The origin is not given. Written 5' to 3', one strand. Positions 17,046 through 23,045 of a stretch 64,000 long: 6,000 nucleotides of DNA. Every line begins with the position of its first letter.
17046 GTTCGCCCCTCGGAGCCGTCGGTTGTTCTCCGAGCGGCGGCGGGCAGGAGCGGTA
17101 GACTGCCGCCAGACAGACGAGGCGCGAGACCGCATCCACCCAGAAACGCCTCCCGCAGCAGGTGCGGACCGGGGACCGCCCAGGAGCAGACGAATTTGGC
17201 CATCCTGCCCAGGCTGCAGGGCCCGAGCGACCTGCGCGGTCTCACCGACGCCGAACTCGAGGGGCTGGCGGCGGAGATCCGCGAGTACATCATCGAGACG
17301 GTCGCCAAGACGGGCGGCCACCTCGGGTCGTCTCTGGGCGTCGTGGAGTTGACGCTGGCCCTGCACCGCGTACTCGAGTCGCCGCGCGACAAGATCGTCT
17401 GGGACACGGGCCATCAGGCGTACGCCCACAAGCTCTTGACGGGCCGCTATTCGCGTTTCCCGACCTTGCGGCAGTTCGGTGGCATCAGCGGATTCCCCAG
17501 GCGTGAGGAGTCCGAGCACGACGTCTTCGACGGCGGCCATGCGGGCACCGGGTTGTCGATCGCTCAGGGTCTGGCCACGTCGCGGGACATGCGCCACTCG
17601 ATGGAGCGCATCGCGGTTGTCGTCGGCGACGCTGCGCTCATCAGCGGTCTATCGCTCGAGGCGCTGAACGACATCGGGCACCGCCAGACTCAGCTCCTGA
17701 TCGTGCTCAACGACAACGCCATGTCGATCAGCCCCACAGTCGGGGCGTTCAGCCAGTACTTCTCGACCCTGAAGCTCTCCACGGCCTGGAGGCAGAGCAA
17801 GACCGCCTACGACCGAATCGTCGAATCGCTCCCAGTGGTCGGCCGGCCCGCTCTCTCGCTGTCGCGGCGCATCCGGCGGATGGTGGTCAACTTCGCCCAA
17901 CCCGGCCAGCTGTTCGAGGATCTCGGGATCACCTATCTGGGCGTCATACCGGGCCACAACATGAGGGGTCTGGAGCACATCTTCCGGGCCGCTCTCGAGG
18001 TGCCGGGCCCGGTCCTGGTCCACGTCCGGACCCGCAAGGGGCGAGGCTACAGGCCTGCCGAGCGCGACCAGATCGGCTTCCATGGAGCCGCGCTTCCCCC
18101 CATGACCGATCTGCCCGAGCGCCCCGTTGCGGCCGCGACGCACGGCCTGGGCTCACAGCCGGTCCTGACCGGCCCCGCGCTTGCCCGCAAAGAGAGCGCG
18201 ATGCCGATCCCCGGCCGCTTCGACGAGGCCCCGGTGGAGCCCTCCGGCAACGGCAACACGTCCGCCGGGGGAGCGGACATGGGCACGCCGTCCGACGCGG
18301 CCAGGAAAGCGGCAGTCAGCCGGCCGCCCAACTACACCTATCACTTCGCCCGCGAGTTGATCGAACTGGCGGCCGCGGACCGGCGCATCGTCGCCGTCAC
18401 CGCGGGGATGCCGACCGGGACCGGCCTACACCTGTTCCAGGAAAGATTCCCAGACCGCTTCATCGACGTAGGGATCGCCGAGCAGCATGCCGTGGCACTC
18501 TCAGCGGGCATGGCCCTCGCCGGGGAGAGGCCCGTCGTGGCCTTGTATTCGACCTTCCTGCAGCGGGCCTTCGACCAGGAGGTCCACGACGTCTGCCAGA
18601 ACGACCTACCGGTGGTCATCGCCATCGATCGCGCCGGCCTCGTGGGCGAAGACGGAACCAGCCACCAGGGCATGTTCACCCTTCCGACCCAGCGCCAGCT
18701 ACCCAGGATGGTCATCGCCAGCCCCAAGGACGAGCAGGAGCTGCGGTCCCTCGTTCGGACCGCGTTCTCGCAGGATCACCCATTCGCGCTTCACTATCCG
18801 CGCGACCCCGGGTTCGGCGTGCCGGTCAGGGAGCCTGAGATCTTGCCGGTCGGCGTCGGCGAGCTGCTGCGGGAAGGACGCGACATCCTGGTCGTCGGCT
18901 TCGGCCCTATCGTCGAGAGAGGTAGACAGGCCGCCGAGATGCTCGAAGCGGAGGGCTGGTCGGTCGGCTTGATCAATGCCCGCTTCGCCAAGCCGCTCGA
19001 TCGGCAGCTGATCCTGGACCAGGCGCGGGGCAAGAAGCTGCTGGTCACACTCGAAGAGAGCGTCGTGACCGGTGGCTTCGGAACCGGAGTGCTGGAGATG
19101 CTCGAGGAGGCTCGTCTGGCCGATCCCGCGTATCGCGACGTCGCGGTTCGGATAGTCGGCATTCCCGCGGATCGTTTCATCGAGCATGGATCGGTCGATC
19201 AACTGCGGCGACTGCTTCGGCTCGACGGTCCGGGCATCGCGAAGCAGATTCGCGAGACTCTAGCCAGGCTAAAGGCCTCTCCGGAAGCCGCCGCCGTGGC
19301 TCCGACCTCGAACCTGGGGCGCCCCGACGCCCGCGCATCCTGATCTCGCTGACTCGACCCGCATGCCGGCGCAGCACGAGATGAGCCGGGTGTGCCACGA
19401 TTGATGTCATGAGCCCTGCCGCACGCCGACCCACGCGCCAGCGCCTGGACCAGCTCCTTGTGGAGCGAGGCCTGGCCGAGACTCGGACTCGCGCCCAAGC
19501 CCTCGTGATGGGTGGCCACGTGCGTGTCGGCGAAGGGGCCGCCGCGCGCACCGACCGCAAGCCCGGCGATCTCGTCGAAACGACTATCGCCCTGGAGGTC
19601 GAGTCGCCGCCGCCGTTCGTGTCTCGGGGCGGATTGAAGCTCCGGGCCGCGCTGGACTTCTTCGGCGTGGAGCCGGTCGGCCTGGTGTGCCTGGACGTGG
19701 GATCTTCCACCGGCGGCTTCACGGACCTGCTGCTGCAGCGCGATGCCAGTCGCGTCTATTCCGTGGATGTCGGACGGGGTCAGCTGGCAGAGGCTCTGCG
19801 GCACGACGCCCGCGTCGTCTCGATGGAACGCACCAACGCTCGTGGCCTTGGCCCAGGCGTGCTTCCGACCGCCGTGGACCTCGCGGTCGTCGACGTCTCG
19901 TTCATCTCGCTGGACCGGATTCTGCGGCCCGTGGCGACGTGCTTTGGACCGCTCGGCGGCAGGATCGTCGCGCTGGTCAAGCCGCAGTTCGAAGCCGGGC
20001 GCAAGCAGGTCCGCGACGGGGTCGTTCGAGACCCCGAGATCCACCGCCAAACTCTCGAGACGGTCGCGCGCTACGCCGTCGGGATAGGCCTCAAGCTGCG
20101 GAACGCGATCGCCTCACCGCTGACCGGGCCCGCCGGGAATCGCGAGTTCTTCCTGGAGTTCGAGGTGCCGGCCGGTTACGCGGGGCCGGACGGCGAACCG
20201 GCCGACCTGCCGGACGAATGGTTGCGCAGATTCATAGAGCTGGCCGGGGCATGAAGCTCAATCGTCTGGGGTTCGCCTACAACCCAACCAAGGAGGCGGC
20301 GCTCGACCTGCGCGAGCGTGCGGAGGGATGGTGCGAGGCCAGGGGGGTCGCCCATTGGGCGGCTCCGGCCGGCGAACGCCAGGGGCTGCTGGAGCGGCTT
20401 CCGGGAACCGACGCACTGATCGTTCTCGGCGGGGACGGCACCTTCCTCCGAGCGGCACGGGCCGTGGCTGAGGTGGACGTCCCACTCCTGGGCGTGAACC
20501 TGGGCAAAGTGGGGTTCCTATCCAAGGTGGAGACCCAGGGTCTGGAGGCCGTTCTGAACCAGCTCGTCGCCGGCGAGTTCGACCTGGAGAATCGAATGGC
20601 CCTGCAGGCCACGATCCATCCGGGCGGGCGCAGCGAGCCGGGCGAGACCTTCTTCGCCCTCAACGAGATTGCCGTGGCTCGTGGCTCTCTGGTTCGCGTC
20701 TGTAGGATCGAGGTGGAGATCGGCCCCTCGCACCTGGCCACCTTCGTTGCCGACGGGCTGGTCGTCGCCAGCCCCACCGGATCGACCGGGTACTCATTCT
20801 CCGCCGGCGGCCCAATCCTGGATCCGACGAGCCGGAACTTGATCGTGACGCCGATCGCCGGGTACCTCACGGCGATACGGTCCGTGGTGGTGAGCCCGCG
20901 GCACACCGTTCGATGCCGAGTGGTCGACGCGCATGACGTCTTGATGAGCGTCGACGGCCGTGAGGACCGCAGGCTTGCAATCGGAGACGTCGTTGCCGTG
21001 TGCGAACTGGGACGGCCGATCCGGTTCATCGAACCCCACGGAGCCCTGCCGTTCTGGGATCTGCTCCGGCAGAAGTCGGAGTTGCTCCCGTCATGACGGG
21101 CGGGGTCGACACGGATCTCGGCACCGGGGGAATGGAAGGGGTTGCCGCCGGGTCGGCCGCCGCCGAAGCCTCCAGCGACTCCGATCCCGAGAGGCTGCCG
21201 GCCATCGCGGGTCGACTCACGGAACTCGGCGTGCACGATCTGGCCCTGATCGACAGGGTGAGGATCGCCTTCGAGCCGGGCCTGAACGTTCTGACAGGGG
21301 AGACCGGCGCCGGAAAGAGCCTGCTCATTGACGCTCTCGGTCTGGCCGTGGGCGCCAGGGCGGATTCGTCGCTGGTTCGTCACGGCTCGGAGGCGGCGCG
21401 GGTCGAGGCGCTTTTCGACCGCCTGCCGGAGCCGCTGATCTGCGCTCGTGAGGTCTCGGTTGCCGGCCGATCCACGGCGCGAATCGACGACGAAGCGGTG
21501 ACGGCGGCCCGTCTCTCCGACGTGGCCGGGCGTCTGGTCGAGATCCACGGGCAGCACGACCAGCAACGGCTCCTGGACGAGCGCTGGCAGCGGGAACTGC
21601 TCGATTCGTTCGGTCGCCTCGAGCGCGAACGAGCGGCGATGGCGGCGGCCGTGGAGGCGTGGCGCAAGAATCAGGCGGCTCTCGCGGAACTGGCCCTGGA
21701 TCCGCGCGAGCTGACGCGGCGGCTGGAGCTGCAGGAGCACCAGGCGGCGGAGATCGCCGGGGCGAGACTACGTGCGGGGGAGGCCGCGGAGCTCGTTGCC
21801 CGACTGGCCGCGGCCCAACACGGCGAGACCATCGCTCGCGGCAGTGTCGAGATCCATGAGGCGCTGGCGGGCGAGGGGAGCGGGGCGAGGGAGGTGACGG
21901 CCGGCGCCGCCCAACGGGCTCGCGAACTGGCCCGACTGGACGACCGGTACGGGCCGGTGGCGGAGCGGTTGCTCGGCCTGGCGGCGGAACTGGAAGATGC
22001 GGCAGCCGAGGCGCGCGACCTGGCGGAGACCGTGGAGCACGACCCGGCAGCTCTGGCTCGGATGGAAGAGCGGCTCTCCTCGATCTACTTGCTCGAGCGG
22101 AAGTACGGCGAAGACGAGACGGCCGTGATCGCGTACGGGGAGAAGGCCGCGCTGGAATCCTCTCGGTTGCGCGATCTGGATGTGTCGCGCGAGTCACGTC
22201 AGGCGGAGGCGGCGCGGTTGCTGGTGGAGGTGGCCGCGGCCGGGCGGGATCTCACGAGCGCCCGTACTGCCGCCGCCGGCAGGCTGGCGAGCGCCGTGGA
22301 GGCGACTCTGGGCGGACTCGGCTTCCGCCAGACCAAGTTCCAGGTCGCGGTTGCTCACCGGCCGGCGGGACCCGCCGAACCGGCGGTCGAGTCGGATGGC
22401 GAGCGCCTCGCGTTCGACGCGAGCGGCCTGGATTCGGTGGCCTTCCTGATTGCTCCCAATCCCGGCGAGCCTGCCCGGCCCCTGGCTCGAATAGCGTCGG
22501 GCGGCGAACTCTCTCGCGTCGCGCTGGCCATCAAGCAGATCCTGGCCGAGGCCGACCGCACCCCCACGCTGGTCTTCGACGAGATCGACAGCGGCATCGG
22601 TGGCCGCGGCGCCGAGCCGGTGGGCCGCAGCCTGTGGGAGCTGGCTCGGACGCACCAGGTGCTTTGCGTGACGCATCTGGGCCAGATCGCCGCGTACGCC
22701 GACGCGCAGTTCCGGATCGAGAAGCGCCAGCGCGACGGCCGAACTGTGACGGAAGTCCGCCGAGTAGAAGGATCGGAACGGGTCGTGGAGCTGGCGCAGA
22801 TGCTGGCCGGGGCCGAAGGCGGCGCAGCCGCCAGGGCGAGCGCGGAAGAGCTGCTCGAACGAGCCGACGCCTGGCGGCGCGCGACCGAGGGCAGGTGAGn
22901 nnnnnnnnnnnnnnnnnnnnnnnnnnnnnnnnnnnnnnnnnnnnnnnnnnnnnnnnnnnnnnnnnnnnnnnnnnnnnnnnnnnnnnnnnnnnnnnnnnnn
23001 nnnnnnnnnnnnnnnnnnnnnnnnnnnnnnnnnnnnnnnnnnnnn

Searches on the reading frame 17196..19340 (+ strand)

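Call 31: search_protein_families(library=pfam, proteins=[window:17196-19340:+], max_evalue=0.0001)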
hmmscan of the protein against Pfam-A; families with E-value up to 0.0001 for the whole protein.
window:17196-19340:+ (715 aa): 5 families
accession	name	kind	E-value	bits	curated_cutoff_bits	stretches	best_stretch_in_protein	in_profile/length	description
PF13292.11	DXP_synthase_N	-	6.1e-102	341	21.2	1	5-279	2-274/274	1-deoxy-D-xylulose-5-phosphate synthase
PF02779.29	Transket_pyr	-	5e-37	127.7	27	1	379-536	4-169/174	Transketolase, pyrimidine binding domain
PF02780.25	Transketolase_C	-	6.8e-25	87.8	25.9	1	554-680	2-123/124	Transketolase, C-terminal domain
PF00456.26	Transketolase_N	-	7.1e-07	28.9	22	0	26-180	7-189/334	Transketolase, thiamine diphosphate binding domain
PF17147.9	PFOR_II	-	3.5e-05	24.5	27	1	563-637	2-76/102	Pyruvate:ferredoxin oxidoreductase core domain II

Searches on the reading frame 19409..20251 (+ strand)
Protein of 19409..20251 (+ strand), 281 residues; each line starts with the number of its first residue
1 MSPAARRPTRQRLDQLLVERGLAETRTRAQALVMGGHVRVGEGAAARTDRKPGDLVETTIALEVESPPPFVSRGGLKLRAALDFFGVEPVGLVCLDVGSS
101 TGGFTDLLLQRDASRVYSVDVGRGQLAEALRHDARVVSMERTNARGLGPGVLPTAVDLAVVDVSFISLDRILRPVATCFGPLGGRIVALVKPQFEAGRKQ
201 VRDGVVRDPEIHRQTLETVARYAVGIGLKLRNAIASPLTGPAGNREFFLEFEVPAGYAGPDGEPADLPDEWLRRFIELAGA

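Call 32: search_protein_families(library=pfam, proteins=[window:19409-20251:+], max_evalue=0.0001)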
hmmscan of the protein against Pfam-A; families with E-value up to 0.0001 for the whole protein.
window:19409-20251:+ (281 aa): 2 families
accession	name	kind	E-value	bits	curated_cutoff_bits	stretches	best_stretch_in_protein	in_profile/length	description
PF01728.25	FtsJ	-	5.7e-36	124.6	24.1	1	70-249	1-177/181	FtsJ-like methyltransferase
PF01479.30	S4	-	2.7e-08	33.8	22.8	1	11-41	1-31/48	S4 domain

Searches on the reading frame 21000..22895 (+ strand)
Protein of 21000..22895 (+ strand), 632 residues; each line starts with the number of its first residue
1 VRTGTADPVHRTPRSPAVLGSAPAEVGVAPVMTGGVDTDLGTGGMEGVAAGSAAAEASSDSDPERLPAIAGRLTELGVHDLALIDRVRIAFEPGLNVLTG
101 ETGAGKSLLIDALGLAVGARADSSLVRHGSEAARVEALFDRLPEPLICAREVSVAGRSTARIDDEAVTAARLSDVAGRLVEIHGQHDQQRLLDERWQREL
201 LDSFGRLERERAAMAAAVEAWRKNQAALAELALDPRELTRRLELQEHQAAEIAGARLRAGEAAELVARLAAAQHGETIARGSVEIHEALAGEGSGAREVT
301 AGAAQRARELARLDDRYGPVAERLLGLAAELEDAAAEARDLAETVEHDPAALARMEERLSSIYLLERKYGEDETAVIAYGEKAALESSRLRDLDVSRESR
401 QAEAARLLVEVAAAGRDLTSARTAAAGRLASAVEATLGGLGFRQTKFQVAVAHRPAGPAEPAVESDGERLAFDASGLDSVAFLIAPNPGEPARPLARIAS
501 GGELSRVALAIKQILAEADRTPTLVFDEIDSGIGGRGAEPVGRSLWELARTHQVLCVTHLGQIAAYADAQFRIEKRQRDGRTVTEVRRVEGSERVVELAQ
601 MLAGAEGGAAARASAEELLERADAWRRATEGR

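Call 32: search_protein_families(library=pfam, proteins=[window:21000-22895:+], max_evalue=0.0001)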
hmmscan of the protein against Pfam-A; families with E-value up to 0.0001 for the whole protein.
window:21000-22895:+ (632 aa): 2 families
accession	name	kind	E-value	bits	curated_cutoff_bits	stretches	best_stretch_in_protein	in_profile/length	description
PF02463.25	SMC_N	-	1.1e-14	54.8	40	1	85-577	16-215/220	RecF/RecN/SMC N terminal domain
PF13476.12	AAA_23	-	1.2e-07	33.1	27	1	86-124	12-50/201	AAA domain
